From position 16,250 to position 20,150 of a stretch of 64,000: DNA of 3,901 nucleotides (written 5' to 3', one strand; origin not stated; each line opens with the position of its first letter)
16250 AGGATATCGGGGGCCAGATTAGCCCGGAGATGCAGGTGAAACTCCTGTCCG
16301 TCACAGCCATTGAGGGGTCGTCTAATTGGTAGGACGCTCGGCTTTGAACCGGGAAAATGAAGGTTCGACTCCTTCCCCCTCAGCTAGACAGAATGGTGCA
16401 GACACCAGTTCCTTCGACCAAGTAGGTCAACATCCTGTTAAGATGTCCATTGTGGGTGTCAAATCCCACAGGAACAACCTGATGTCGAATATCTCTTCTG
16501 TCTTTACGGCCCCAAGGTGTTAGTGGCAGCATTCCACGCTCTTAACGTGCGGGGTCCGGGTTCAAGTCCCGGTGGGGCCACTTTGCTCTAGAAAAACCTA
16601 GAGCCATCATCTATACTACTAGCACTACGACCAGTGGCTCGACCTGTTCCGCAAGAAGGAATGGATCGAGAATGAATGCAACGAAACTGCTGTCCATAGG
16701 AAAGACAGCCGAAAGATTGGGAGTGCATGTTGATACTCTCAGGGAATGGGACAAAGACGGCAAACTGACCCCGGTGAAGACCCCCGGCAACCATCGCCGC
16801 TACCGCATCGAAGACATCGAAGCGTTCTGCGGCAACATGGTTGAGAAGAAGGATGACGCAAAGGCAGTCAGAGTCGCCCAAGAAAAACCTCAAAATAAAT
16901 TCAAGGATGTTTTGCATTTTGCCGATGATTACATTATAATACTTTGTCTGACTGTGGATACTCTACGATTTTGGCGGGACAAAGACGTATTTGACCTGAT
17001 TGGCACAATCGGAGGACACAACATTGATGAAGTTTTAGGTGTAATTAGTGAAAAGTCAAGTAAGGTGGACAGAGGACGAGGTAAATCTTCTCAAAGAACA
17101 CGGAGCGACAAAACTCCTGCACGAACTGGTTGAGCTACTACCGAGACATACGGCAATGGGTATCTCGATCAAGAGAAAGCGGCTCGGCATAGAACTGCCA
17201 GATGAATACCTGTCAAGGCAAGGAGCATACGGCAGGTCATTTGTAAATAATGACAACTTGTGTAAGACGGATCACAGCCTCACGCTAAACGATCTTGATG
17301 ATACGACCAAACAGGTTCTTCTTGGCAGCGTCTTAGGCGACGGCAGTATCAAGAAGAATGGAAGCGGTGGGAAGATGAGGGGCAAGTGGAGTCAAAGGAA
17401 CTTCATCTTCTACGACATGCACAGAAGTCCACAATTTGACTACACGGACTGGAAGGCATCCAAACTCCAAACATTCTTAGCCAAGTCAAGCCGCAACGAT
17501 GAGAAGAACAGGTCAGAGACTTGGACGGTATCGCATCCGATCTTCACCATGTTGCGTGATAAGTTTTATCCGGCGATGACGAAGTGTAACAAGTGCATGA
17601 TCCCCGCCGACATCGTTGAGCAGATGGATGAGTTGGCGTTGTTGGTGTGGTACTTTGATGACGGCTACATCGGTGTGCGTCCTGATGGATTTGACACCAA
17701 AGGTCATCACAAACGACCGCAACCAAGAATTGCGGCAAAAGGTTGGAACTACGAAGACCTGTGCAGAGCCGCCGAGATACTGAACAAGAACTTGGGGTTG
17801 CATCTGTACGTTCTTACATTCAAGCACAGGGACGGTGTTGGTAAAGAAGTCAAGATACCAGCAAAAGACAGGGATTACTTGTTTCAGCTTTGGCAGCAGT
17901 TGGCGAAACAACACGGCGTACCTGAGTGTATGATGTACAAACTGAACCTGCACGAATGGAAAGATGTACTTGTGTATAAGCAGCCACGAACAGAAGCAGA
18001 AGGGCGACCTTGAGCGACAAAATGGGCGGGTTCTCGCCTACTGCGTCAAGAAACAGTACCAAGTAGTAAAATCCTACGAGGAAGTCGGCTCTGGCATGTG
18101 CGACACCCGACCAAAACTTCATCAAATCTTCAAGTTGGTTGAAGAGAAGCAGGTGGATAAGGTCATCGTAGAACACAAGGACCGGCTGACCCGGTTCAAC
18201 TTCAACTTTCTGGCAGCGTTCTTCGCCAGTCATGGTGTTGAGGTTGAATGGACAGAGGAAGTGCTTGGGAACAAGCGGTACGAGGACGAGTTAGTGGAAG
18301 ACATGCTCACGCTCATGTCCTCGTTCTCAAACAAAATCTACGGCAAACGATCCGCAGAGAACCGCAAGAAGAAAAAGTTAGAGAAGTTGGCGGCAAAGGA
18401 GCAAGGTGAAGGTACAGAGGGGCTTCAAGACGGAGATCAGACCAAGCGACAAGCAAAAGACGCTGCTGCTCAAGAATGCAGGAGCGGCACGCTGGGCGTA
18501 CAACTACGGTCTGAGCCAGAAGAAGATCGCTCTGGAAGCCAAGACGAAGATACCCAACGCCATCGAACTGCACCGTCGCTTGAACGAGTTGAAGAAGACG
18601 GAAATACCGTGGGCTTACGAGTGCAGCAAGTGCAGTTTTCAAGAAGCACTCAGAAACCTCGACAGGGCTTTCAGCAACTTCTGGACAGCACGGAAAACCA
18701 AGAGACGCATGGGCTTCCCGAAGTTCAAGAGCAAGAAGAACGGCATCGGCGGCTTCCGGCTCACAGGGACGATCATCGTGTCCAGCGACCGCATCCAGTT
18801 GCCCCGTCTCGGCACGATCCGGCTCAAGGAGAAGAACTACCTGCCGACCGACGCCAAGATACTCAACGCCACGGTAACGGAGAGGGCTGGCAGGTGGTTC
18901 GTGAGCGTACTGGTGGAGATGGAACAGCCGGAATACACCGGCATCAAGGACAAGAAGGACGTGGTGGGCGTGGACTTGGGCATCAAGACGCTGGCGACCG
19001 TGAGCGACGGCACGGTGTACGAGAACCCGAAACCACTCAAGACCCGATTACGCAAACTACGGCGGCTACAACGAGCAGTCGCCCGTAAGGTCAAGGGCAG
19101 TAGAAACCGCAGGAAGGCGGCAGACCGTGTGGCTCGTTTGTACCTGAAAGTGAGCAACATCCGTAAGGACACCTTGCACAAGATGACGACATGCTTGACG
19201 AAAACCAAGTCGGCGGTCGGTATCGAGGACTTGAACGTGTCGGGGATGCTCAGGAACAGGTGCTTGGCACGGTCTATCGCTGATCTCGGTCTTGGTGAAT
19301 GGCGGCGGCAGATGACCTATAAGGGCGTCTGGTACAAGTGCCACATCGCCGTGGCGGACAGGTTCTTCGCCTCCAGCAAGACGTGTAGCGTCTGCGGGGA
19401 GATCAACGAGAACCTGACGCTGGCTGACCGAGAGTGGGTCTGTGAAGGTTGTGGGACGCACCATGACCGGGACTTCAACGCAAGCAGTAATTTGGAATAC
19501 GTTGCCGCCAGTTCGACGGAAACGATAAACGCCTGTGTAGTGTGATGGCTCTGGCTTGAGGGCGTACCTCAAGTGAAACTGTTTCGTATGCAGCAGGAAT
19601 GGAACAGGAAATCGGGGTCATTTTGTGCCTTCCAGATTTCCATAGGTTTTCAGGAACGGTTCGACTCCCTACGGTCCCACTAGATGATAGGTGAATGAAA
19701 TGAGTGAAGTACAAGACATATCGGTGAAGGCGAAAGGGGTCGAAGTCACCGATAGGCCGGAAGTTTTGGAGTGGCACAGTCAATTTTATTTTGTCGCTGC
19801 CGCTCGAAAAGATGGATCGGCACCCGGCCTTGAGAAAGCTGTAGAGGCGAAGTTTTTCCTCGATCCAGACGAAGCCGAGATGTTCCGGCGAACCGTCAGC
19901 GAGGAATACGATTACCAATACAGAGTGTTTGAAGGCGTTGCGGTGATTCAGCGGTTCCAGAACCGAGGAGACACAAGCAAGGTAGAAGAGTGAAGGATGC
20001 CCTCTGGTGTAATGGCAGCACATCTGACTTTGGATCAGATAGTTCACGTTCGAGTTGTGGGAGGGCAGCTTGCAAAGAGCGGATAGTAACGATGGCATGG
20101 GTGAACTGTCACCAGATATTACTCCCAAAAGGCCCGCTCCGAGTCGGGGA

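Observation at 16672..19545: IS607-family element whose tnpA is split by a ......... homing-endonuclease ORF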

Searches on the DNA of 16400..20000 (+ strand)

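Call 6: search_rna_families(source=window, start=16400, end=20000, threshold=evalue, max_evalue=10, show_alignments=3)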
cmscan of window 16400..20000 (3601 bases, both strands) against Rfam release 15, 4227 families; matches with E-value up to 10: 3.
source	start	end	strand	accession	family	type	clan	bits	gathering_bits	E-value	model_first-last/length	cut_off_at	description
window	16508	16580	+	RF00005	tRNA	Gene; tRNA;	CL00001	45.5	29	9.6e-08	1-71/71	no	tRNA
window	16516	16579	+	RF01684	mascRNA-menRNA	Gene;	-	33.7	42.5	0.00029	1-56/56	no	MALAT1-associated small cytoplasmic RNA/MEN beta RNA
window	16508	16581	-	RF04354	Plastid-ycf2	Cis-reg;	-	30.9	65.7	0.0011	1-75/75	no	Plastid-ycf2 5UTR RNA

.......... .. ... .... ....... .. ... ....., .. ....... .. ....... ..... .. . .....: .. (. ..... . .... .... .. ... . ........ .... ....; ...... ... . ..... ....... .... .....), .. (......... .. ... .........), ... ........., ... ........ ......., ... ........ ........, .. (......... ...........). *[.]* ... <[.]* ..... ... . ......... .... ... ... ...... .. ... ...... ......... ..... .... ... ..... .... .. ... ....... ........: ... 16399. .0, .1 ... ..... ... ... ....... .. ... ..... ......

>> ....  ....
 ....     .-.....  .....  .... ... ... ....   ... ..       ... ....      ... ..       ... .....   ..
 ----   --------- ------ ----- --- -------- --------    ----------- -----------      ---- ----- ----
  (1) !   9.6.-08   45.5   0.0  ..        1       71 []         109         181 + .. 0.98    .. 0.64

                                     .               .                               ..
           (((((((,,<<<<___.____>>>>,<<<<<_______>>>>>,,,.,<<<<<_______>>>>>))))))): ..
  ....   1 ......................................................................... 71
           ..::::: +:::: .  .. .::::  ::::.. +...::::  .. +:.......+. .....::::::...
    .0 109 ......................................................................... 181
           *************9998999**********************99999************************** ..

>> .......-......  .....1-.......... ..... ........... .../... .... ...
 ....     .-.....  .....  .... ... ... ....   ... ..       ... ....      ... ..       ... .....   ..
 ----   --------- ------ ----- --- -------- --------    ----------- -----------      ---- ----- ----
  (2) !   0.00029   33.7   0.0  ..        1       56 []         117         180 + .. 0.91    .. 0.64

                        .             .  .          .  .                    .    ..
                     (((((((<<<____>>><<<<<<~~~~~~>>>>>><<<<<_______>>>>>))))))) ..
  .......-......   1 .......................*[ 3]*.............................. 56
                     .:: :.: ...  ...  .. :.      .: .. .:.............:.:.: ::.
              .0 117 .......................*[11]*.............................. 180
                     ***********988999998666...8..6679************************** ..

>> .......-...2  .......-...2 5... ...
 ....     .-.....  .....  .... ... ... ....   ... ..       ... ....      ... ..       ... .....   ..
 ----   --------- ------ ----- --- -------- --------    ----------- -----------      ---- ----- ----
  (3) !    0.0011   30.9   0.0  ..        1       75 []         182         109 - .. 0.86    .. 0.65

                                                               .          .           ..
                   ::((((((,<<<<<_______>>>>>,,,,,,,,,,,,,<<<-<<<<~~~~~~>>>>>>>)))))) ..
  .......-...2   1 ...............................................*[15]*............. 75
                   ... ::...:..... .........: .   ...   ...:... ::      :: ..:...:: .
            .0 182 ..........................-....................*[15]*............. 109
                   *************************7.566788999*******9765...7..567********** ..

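Call 8: search_dna_similar(query=window:16500-19700:+, collection=phages, mode=distant, max_rows=20)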
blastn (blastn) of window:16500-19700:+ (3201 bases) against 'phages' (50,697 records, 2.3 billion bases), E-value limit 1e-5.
No match.

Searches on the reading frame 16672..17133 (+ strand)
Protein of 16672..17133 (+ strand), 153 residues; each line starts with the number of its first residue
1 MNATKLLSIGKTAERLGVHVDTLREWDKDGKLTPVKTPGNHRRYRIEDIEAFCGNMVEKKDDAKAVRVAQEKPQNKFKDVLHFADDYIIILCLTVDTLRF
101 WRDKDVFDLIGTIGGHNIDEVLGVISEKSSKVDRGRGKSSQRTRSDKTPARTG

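Call 3: search_protein_families(library=pfam, proteins=[window:16672-17133:+], max_evalue=0.01)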
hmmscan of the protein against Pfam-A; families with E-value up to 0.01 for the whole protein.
window:16672-17133:+ (153 aa): 4 families
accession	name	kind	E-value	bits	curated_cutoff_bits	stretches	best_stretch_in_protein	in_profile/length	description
PF00376.29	MerR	-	1.2e-14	54.2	28.2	1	8-44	1-38/38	MerR family regulatory protein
PF13411.12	MerR_1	-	6.9e-12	45.8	21.6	1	8-52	2-46/69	MerR HTH family regulatory protein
PF12728.13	HTH_17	-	4.8e-09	36.8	27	1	6-52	1-46/51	Helix-turn-helix domain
PF13556.12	HTH_30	-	0.0021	18.3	27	0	8-24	14-30/59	PucR C-terminal helix-turn-helix domain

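Call 11: search_protein_families(library=ncbifam, proteins=[window:16672-17133:+], max_evalue=0.01)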
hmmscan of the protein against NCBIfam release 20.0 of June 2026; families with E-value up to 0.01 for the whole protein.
window:16672-17133:+ (153 aa): 10 families
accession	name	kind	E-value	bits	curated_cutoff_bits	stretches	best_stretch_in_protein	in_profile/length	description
NF033787.1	HTH_BldC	subfamily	1e-09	38.1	77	1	6-51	2-47/49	BldC family transcriptional regulator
NF033518.0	transpos_IS607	equivalog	5.2e-09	35.9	110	1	11-68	2-59/187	IS607 family transposase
NF047375.1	HeatShock_HspR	equivalog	7.5e-09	35.5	105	1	5-51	2-48/92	heat shock protein transcriptional repressor HspR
TIGR01764.1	excise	domain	1.3e-07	31.9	28.8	1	7-52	2-46/49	excisionase family DNA-binding protein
TIGR01950.1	SoxR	equivalog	9.1e-05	22.2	116.9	1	7-48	2-43/142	redox-sensitive transcriptional activator SoxR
NF052513.1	TransRegCarH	equivalog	0.00013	21.3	400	1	8-52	8-53/274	HTH-type transcriptional repressor CarH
TIGR02047.1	CadR-PbrR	equivalog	0.00054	20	151.45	1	8-91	2-91/127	Cd(II)/Pb(II)-responsive transcriptional regulator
TIGR02051.1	MerR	equivalog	0.0016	18.7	150.85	1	9-50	2-44/124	mercury resistance transcriptional regulator MerR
TIGR03453.1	partition_RepA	equivalog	0.0064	15.4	348.45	1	7-65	34-93/387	plasmid partitioning protein RepA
TIGR02043.1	ZntR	equivalog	0.0078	16.4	167.95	0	7-48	2-44/131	Zn(2+)-responsive transcriptional regulator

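Call 68: predict_structure(protein=window:16672-17133:+)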
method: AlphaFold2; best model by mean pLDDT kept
length: 153 residues; sequences in the alignment: 1
mean_pLDDT: 36.7   pTM: 0.22
mean pLDDT of the five models: 36.7, 34.5, 33.4, 32.5, 32.3
residues with pLDDT >= 90: 0; 70-90: 0; 50-70: 8; < 50: 145
segments of 3 or more residues with pLDDT < 50: 1-134, 136-138, 145-147
pLDDT, mean of each block of 10 residues (from residue 1): 32 35 45 41 39 34 30 31 31 32 33 35 33 44 51 48
secondary structure, 60 per line:
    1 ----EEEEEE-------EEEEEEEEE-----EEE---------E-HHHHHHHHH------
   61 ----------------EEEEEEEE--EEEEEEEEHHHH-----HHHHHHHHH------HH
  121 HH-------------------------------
elements in order: E5-10 E18-26 E32-34 H46-54 E77-84 E87-94 H95-98 H104-112 H119-122
